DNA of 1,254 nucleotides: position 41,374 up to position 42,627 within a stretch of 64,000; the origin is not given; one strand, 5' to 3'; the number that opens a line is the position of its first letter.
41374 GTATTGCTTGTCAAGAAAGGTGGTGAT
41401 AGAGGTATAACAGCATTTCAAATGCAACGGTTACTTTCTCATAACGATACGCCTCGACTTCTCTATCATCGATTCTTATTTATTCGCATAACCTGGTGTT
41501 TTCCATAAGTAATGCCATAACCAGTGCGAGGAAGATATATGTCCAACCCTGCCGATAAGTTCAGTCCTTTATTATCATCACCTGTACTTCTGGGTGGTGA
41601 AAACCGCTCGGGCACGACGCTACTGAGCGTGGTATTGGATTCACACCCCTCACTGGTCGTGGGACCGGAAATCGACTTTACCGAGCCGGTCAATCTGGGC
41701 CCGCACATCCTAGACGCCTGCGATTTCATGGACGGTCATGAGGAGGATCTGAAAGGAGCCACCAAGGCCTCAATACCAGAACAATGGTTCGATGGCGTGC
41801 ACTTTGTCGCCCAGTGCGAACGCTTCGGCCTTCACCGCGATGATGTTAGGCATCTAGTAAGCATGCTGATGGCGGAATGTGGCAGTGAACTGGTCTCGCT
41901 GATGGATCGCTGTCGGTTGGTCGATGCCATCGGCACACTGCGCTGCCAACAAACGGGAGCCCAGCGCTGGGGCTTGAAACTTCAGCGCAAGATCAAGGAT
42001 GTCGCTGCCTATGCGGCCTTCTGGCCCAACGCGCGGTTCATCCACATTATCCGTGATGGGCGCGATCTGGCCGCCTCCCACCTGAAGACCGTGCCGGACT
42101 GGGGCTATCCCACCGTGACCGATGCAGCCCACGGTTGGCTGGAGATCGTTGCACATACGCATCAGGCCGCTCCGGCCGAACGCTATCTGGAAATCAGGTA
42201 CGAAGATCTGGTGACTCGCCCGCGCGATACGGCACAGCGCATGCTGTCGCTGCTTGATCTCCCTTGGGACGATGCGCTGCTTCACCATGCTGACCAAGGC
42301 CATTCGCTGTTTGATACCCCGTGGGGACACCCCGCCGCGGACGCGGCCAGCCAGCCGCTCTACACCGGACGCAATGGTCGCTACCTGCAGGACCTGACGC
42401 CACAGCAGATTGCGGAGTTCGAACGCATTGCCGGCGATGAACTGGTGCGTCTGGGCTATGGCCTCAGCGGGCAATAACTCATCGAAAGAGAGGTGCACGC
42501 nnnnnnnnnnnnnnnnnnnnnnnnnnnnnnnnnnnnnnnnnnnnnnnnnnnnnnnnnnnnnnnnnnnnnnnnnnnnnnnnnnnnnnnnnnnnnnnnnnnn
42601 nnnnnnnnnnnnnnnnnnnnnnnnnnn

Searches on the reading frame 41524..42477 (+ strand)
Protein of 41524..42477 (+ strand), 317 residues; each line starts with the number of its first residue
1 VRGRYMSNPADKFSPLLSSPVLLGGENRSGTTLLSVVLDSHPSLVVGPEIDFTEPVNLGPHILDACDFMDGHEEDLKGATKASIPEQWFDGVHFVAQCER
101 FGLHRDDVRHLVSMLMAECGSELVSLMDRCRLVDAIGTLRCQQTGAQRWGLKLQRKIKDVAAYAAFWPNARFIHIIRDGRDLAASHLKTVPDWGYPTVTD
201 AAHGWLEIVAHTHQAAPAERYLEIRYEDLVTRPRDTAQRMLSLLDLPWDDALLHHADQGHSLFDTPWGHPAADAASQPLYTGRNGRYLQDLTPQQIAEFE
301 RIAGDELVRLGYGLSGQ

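Call 4: search_protein_families(library=pfam, proteins=[window:41524-42477:+], max_evalue=0.01)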
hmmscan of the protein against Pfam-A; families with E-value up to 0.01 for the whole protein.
window:41524-42477:+ (317 aa): 2 families
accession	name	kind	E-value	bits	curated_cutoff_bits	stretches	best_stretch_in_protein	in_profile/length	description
PF13469.12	Sulfotransfer_3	-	5.7e-27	95.8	27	1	20-250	1-216/216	Sulfotransferase family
PF00685.33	Sulfotransfer_1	-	1.7e-07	31.3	22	1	22-304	5-248/255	Sulfotransferase domain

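Call 5: search_protein_families(library=ncbifam, proteins=[window:41524-42477:+], max_evalue=0.01)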
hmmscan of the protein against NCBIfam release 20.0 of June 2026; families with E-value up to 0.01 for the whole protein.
window:41524-42477:+ (317 aa): 1 family
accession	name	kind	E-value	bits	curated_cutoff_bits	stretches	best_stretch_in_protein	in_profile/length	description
NF052394.1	NodProtNoeE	equivalog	0.00013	20.9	500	0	22-49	12-39/387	nodulation protein NoeE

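Call 12: search_solved_structures(query=window:41524-42477:+, max_evalue=0.01)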
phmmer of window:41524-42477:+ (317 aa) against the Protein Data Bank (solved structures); distinct sequences matched with E-value up to 0.01: 9.
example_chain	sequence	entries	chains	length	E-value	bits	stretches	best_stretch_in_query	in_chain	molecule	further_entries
8w5z_A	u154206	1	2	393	5.7e-14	55.3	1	165-312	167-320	Protein-tyrosine sulfotransferase (Fragment)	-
9wp1_A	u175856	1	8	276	1.6e-12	50.6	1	158-312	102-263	Protein-tyrosine sulfotransferase 1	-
5wrj_A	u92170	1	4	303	1.8e-12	50.4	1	158-312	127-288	Protein-tyrosine sulfotransferase 1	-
5wri_A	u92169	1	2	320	2.2e-12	50.1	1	158-312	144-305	Protein-tyrosine sulfotransferase 1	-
9wwe_A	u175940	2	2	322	2.5e-12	49.9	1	162-257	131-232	Protein-tyrosine sulfotransferase 2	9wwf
3ap1_A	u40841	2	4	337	2.9e-12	49.7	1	162-257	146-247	Protein-tyrosine sulfotransferase 2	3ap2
3ap3_A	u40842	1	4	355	3.6e-12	49.4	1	163-257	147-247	Protein-tyrosine sulfotransferase 2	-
4gox_A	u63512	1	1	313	1.8e-05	27.4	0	215-255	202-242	Polyketide synthase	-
4gbm_A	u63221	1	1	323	5.8e-05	25.7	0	214-262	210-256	CurM Sulfotransferase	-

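Call 56: find_homologous_proteins(query=window:41539-42477:+, max_evalue=0.00001)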
Query window:41539-42477:+ (312 aa): 1407 proteins with E <= 0.00001 among 8000 candidates; the best 120 are listed.
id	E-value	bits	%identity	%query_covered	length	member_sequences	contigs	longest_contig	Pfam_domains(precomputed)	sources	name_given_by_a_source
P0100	4.0e-208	708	97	100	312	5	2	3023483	PF13469.13,PF00685.34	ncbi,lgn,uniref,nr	ncbi:sulfotransferase family protein [Zymobacter palmae]|uniref:Sulfotransferase domain superfamily 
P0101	9.8e-150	516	71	99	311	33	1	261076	PF13469.13,PF00685.34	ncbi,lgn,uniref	ncbi:sulfotransferase family protein [Lonsdalea quercina]|uniref:sulfotransferase family protein n=1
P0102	5.7e-148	510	71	100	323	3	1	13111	PF13469.13,PF00685.34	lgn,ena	-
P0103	4.4e-147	508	72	96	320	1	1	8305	PF13469.13,PF00685.34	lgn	-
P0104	1.2e-145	503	72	97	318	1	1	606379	PF13469.13,PF00685.34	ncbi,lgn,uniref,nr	ncbi:sulfotransferase [Ensifer sp. BR816]|uniref:sulfotransferase family protein n=1 Tax=Rhizobium s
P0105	9.5e-144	497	71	96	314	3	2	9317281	PF13469.13,PF00685.34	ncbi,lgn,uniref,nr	ncbi:sulfotransferase [Streptomyces sp. NBC_00078]|uniref:sulfotransferase family protein n=1 Tax=un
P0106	3.7e-143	495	71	96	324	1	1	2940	PF13469.13,PF00685.34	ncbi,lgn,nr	ncbi:MAG TPA: sulfotransferase [Duganella sp.]|nr:sulfotransferase [Duganella sp.]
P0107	7.2e-143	494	72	95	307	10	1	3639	PF13469.13,PF00685.34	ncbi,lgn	-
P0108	8.0e-143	494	70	96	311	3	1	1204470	PF13469.13,PF00685.34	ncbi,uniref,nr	ncbi:sulfotransferase family protein [Pectobacterium betavasculorum]|uniref:Modular protein n=1 Tax=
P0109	1.4e-142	493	71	96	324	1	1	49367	PF13469.13,PF00685.34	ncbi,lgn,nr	ncbi:sulfotransferase [Agrobacterium rhizogenes]|nr:sulfotransferase [Rhizobium rhizogenes]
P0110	1.4e-142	493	69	99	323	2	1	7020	PF13469.13,PF00685.34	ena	-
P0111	1.7e-142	492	69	99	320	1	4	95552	PF13469.13,PF00685.34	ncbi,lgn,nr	ncbi:hypothetical protein OK074_0755 [Actinobacteria bacterium OK074]|nr:hypothetical protein OK074_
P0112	2.1e-142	492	72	96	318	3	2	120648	PF13469.13,PF00685.34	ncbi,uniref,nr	ncbi:sulfotransferase [Sinorhizobium sp. 7-81]|uniref:sulfotransferase family protein n=1 Tax=unclas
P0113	2.8e-142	492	70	96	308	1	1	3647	PF13469.13,PF00685.34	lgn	-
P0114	3.0e-142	492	70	99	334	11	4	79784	PF13469.13,PF00685.34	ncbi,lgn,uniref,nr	ncbi:sulfotransferase [Pseudomonas sp. PIC25]|uniref:sulfotransferase family protein n=1 Tax=Pseudom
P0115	1.2e-141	490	70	96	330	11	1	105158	PF13469.13,PF00685.34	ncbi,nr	ncbi:sulfotransferase [Allomesorhizobium alhagi]|nr:sulfotransferase [Mesorhizobium alhagi]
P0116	1.7e-141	489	70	96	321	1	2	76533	PF13469.13,PF00685.34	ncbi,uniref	ncbi:sulfotransferase [Mesorhizobium sp. M0293]|uniref:sulfotransferase n=1 Tax=unclassified Mesorhi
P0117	2.0e-141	489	69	99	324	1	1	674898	PF13469.13,PF00685.34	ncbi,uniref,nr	ncbi:sulfotransferase family protein [Streptomyces caeruleatus]|uniref:Modular protein n=1 Tax=Strep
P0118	2.5e-141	489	70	97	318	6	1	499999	PF13469.13,PF00685.34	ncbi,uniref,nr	ncbi:sulfotransferase family protein [Sinorhizobium fredii]|uniref:Sulfotransferase domain-containin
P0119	2.6e-141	489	70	96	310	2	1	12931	PF13469.13,PF00685.34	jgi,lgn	jgi:hypothetical protein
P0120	2.9e-141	488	70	96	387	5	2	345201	PF13469.13,PF00685.34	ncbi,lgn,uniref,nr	ncbi:sulfotransferase family protein [Ensifer aridi]|uniref:sulfotransferase family protein n=1 Tax=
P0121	4.0e-141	488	69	96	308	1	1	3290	PF13469.13,PF00685.34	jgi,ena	-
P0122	5.4e-140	484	70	97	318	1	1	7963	PF13469.13,PF00685.34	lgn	-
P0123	7.0e-140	484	66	99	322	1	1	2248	PF13469.13,PF00685.34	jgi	jgi:hypothetical protein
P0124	1.0e-139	483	69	96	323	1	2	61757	PF13469.13,PF00685.34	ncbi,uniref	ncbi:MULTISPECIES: sulfotransferase family protein [unclassified Variovorax]|uniref:sulfotransferase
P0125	1.1e-139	483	68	96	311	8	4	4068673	PF13469.13,PF00685.34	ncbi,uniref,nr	ncbi:modular protein [Pectobacterium actinidiae]|uniref:Modular protein n=1 Tax=Pectobacterium actin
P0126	2.2e-139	482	69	97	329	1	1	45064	PF13469.13,PF00685.34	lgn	-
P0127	2.8e-139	482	68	96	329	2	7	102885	PF13469.13,PF00685.34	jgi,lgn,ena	-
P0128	3.5e-139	482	68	96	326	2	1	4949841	PF13469.13,PF00685.34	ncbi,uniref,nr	ncbi:sulfotransferase family protein [Paraburkholderia sp. BL6669N2]|uniref:sulfotransferase family 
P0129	3.6e-139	482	70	97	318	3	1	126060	PF13469.13,PF00685.34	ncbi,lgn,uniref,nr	ncbi:sulfotransferase family protein [Sinorhizobium meliloti]|uniref:sulfotransferase family protein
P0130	1.0e-138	480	69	98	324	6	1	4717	PF13469.13,PF00685.34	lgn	-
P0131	1.3e-138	480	68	96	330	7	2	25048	PF13469.13,PF00685.34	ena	-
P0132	3.8e-138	478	69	97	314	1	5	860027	PF13469.13,PF00685.34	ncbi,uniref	ncbi:sulfotransferase family protein [Streptomyces sp. NPDC091279]|uniref:sulfotransferase family pr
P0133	4.1e-138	478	69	96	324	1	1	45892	PF13469.13,PF00685.34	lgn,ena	-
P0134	7.3e-138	477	67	97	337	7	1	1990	PF13469.13,PF00685.34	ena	-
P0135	1.1e-137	477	69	96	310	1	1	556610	PF13469.13,PF00685.34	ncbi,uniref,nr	ncbi:sulfotransferase [Streptomyces sp. SID13726]|uniref:sulfotransferase family protein n=1 Tax=Str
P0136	4.7e-137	475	68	98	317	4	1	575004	PF13469.13,PF00685.34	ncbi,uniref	ncbi:sulfotransferase family protein [Streptomyces sp. NPDC091280]|uniref:sulfotransferase family pr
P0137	6.3e-137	474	67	96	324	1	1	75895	PF13469.13,PF00685.34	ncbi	ncbi:sulfotransferase family protein [Streptomyces sp. NPDC002643]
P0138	2.1e-135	469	68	96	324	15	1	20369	PF13469.13,PF00685.34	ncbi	ncbi:sulfotransferase [Burkholderia sp. JPY481]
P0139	2.3e-135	469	69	95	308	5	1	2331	PF13469.13,PF00685.34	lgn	-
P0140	1.7e-134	466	66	99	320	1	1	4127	PF13469.13,PF00685.34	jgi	jgi:hypothetical protein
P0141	1.2e-130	454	63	99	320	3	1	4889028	PF13469.13,PF00685.34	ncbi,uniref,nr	ncbi:sulfotransferase family protein [Xanthomonas sacchari]|uniref:sulfotransferase family protein n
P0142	1.6e-130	453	65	96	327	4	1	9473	PF13469.13,PF00685.34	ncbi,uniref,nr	ncbi:sulfotransferase [Cupriavidus sp. UYPR2.512]|uniref:sulfotransferase family protein n=1 Tax=Cup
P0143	8.7e-130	451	64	96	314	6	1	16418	PF13469.13,PF00685.34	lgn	-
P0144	1.9e-128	446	64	96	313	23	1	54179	PF13469.13,PF00685.34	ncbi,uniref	ncbi:sulfotransferase [Bradyrhizobium sp. RT9a]|uniref:sulfotransferase family protein n=1 Tax=Brady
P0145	2.0e-126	440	66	91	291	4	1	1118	PF13469.13,PF00685.34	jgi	jgi:hypothetical protein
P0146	2.2e-126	440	62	99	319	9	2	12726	PF13469.13,PF00685.34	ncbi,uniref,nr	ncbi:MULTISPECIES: sulfotransferase [unclassified Cupriavidus]|uniref:sulfotransferase family protei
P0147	2.7e-126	439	63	98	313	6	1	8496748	PF13469.13,PF00685.34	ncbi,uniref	ncbi:sulfotransferase family protein [Bradyrhizobium sp. BR 1432]|uniref:sulfotransferase family pro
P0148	3.3e-126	439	63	97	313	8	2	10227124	PF13469.13,PF00685.34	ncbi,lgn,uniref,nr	ncbi:sulfotransferase [Bradyrhizobium sp. CCGUVB23]|uniref:sulfotransferase family protein n=1 Tax=B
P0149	8.3e-126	438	65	96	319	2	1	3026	PF13469.13,PF00685.34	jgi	jgi:sulfotransferase family protein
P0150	1.4e-125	437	62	98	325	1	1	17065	PF13469.13,PF00685.34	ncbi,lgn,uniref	ncbi:sulfotransferase [Pantoea vagans]|uniref:sulfotransferase family protein n=1 Tax=Pantoea vagans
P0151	1.7e-124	433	68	86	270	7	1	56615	PF13469.13,PF00685.34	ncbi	ncbi:modular protein, partial [Lonsdalea populi]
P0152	1.8e-124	433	67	86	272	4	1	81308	PF13469.13,PF00685.34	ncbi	ncbi:sulfotransferase family protein, partial [Lonsdalea populi]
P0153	1.4e-123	430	61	97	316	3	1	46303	PF13469.13,PF00685.34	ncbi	ncbi:sulfotransferase family protein [Bradyrhizobium sp. Arg314]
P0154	6.7e-123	428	63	96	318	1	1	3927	PF13469.13,PF00685.34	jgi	jgi:hypothetical protein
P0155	7.1e-123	428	63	96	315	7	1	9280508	PF13469.13,PF00685.34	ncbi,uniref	ncbi:sulfotransferase [Bradyrhizobium sp. Pha-3]|uniref:sulfotransferase family protein n=1 Tax=Brad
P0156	7.8e-123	428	62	97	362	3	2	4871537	PF13469.13,PF00685.34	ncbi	ncbi:sulfotransferase [Xanthomonas theicola]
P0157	2.2e-122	426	62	98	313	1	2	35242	PF13469.13,PF00685.34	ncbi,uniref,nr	ncbi:sulfotransferase [Bradyrhizobium sp. Pear77]|uniref:sulfotransferase family protein n=1 Tax=Bra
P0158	2.6e-122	426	63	96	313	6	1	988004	PF13469.13,PF00685.34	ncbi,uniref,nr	ncbi:modular protein [Bradyrhizobium sp. CCBAU 51745]|uniref:sulfotransferase family protein n=1 Tax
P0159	6.6e-122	425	62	95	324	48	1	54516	PF13469.13,PF00685.34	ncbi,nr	ncbi:sulfotransferase [Bradyrhizobium sp. 150]|nr:sulfotransferase [Bradyrhizobium sp. 150]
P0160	1.2e-121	424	64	96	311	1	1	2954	PF13469.13,PF00685.34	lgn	-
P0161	2.0e-121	423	61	96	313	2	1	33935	PF13469.13,PF00685.34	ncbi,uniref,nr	ncbi:sulfotransferase [Bradyrhizobium sp. Ai1a-2]|uniref:sulfotransferase family protein n=1 Tax=Bra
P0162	4.0e-121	422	61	95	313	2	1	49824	PF13469.13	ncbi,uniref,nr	ncbi:sulfotransferase [Bradyrhizobium sp. Tv2a-2]|uniref:sulfotransferase family protein n=1 Tax=Bra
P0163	1.2e-119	417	62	96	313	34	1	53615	PF13469.13,PF00685.34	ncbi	ncbi:sulfotransferase family protein [Bradyrhizobium elkanii]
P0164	1.8e-119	417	60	96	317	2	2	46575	PF13469.13,PF00685.34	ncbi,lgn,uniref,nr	ncbi:MAG: sulfotransferase [Mesorhizobium sp.]|uniref:sulfotransferase family protein n=1 Tax=Mesorh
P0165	6.2e-119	415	62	98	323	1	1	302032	PF13469.13,PF00685.34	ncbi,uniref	ncbi:sulfotransferase family protein [Kitasatospora sp. NPDC006697]|uniref:sulfotransferase family p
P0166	2.0e-118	413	61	96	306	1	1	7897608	PF13469.13,PF00685.34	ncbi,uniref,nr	ncbi:sulfotransferase [Bradyrhizobium sp. BWA-3-5]|uniref:sulfotransferase family protein n=1 Tax=Br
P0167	5.4e-117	409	60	97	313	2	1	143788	PF13469.13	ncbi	ncbi:sulfotransferase family protein [Bradyrhizobium sp. UFLA05-112]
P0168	3.2e-116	406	61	96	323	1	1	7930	PF13469.13,PF00685.34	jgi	jgi:Sulfotransferase family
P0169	2.8e-115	403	60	96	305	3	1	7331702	PF13469.13,PF00685.34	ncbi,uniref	ncbi:sulfotransferase family protein [Micromonospora fluostatini]|uniref:sulfotransferase family pro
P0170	4.4e-115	402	58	96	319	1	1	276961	PF13469.13,PF00685.34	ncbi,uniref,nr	ncbi:putative modular protein [Mesorhizobium prunaredense]|uniref:Putative modular protein n=1 Tax=M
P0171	5.1e-115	402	59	95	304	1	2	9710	PF13469.13,PF00685.34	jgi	jgi:hypothetical protein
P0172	1.7e-114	400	61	95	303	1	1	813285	PF13469.13,PF00685.34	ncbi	ncbi:sulfotransferase family protein [Actinokineospora sp. 24-640]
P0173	1.8e-114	400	69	79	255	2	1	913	PF13469.13,PF00685.34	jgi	jgi:Sulfotransferase family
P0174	5.4e-114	399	60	95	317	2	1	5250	PF13469.13,PF00685.34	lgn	-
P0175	3.1e-112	393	58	96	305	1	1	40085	PF13469.13,PF00685.34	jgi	jgi:hypothetical protein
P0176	7.1e-112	392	59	97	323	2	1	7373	PF13469.13,PF00685.34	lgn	-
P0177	1.7e-111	391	57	97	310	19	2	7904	PF13469.13,PF00685.34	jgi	-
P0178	1.7e-110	387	57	95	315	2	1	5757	PF13469.13,PF00685.34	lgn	-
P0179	3.1e-110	386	56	96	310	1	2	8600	PF13469.13,PF00685.34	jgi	jgi:hypothetical protein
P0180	7.4e-110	385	57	96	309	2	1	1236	PF13469.13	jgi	-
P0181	8.1e-110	385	58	96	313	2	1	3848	PF13469.13,PF00685.34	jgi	jgi:hypothetical protein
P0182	1.0e-109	385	57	97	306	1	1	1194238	PF13469.13,PF00685.34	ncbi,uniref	ncbi:sulfotransferase family protein [Nocardia sp. NPDC049149]|uniref:sulfotransferase family protei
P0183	1.0e-109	385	57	96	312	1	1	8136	PF13469.13,PF00685.34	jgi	jgi:Sulfotransferase family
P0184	5.9e-109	382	58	96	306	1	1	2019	PF13469.13,PF00685.34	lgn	-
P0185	1.7e-108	381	57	96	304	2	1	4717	PF13469.13,PF00685.34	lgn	-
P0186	2.2e-108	380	56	95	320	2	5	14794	PF13469.13,PF00685.34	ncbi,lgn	-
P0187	8.4e-108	378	56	97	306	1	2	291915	PF13469.13,PF00685.34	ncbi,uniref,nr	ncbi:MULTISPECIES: sulfotransferase [unclassified Nocardia]|uniref:sulfotransferase family protein n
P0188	1.7e-107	377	57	95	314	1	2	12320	PF13469.13,PF00685.34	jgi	jgi:hypothetical protein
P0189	2.5e-107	377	57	96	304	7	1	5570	PF13469.13,PF00685.34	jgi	jgi:hypothetical protein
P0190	8.8e-107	375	57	95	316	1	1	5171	PF13469.13,PF00685.34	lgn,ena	-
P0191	4.1e-106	373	58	95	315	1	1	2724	PF13469.13,PF00685.34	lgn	-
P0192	5.8e-106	372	57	95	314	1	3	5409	PF13469.13,PF00685.34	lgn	-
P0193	1.9e-105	371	55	95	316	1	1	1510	PF13469.13,PF00685.34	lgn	-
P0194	6.3e-105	369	57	96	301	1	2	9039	PF13469.13,PF00685.34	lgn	-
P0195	1.4e-104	368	54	96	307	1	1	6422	PF13469.13,PF00685.34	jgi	jgi:hypothetical protein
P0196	2.4e-104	367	58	89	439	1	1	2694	PF13469.13,PF05977.20,PF07690.22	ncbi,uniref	ncbi:MFS transporter, partial [Cupriavidus taiwanensis]|uniref:MFS transporter n=1 Tax=Cupriavidus t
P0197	1.2e-103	365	55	97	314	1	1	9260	PF13469.13,PF00685.34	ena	-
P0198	6.5e-103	362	57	93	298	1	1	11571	PF13469.13,PF00685.34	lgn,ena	-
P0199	3.1e-102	360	51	96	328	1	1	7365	PF13469.13,PF00685.34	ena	-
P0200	3.8e-101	357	55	96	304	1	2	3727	PF13469.13,PF00685.34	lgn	-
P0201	3.8e-100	353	53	96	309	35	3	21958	PF13469.13,PF00685.34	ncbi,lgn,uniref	ncbi:sulfotransferase family protein [Lonsdalea quercina]|uniref:sulfotransferase family protein n=1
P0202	4.8e-100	353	50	98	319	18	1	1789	PF13469.13,PF00685.34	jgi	jgi:hypothetical protein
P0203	1.5e-99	351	51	97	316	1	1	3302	PF13469.13,PF00685.34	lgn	-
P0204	7.6e-99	349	50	96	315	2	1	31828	PF13469.13,PF00685.34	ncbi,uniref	ncbi:sulfotransferase [Micromonospora sp. B11E3]|uniref:sulfotransferase family protein n=1 Tax=Micr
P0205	9.6e-99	349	52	96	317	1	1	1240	PF13469.13,PF00685.34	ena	-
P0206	2.2e-98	348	50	97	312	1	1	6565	PF13469.13,PF00685.34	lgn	-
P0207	8.4e-98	346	51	97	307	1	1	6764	PF13469.13,PF00685.34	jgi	jgi:hypothetical protein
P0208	1.5e-97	345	54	95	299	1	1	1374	PF13469.13,PF00685.34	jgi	jgi:sulfotransferase family protein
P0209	4.5e-97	343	50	96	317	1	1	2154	PF13469.13,PF00685.34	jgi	-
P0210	6.5e-97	343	50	97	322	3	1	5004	PF13469.13,PF00685.34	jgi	jgi:hypothetical protein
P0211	7.6e-97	342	50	96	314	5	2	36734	PF13469.13,PF00685.34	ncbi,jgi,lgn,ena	ncbi:MAG TPA: sulfotransferase [Acidimicrobiales bacterium]|jgi:hypothetical protein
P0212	8.3e-97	342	49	96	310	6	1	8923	PF13469.13,PF00685.34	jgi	jgi:Sulfotransferase family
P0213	1.5e-96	342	50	97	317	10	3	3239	PF13469.13,PF00685.34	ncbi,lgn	-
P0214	1.7e-96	341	50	96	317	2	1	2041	PF13469.13,PF00685.34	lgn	-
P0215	1.7e-96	341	50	96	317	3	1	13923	PF13469.13,PF00685.34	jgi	jgi:hypothetical protein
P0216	2.7e-96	341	48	99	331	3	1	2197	PF13469.13,PF00685.34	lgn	-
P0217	5.7e-96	340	50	96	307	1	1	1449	PF13469.13,PF00685.34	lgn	-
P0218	7.9e-96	339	50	96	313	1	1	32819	PF13469.13,PF00685.34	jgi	jgi:Sulfotransferase family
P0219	1.8e-94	335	50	97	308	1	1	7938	PF13469.13,PF00685.34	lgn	-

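Call 63: predict_structure(alignment_id=A3)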
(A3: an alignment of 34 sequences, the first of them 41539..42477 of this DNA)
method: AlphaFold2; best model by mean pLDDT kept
length: 312 residues; sequences in the alignment: 34
mean_pLDDT: 92.7   pTM: 0.90
mean pLDDT of the five models: 92.7, 92.1, 91.6, 90.6, 90.1
residues with pLDDT >= 90: 253; 70-90: 51; 50-70: 2; < 50: 6
segments of 3 or more residues with pLDDT < 50: 1-6
pLDDT, mean of each block of 10 residues (from residue 1): 55 96 93 98 85 94 93 84 92 95 98 94 95 97 96 95 97 95 86 96 94 96 97 98 97 94 90 88 92 98 96 75
secondary structure, 60 per line:
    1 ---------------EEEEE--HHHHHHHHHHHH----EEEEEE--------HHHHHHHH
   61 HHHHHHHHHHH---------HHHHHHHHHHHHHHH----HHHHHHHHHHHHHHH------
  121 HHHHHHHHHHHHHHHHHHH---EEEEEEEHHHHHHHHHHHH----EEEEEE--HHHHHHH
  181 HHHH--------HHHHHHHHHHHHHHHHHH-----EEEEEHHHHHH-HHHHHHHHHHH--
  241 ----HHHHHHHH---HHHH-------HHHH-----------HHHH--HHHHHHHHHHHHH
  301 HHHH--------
elements in order: E16-20 H23-34 E39-44 H53-71 H81-95 H100-114 H121-139 E143-149 H150-161 E166-171 H174-184 H193-210 E216-220 H221-226 H228-238 H245-252 H256-259 H267-270 H282-285 H288-304

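Call 77: search_dna_similar(query=window:41539-42477:+, collection=plasmids, mode=protein, max_evalue=1e-40, max_rows=40)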
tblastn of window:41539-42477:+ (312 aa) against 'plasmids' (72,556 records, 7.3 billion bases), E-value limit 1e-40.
Records with a match: 7; places in all: 7; records where one place covers at least 80% of the query: 7.
Best place of each record, by identity: 60-80% 6; <60% 1.
By first word of the organism name: Sinorhizobium 5; Cupriavidus 2.
By predicted mobility (MOB-suite, as given by PLSDB): conjugative 7.
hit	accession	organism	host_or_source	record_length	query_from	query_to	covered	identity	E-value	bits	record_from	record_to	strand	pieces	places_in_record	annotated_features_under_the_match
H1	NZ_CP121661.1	Sinorhizobium terangae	Desmanthus virgatus,cell culture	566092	19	310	94%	70.5%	2e-134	427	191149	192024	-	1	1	sulfotransferase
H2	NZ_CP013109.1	Sinorhizobium americanum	Vachellia farnesiana,cell culture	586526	19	310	94%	70.2%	3e-134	427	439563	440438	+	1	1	sulfotransferase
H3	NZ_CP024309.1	Sinorhizobium fredii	Phaseolus vulgaris,cell culture,plant ...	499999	19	310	94%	70.2%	3e-134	427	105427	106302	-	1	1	sulfotransferase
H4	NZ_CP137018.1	Sinorhizobium fredii GR64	Phaseolus vulgaris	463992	19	310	94%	70.2%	1e-131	419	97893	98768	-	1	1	sulfotransferase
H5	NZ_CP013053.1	Sinorhizobium americanum CCGM7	Phaseolus vulgaris,root nodules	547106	19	310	94%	69.5%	8e-133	423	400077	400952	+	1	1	sulfotransferase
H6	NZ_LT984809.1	Cupriavidus taiwanensis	-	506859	19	310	94%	62.3%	2e-119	384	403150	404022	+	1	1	sulfotransferase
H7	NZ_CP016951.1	Cupriavidus taiwanensis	Mimosa,single cell,nodules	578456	19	310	94%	58.9%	7e-111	360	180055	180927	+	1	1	MFS transporter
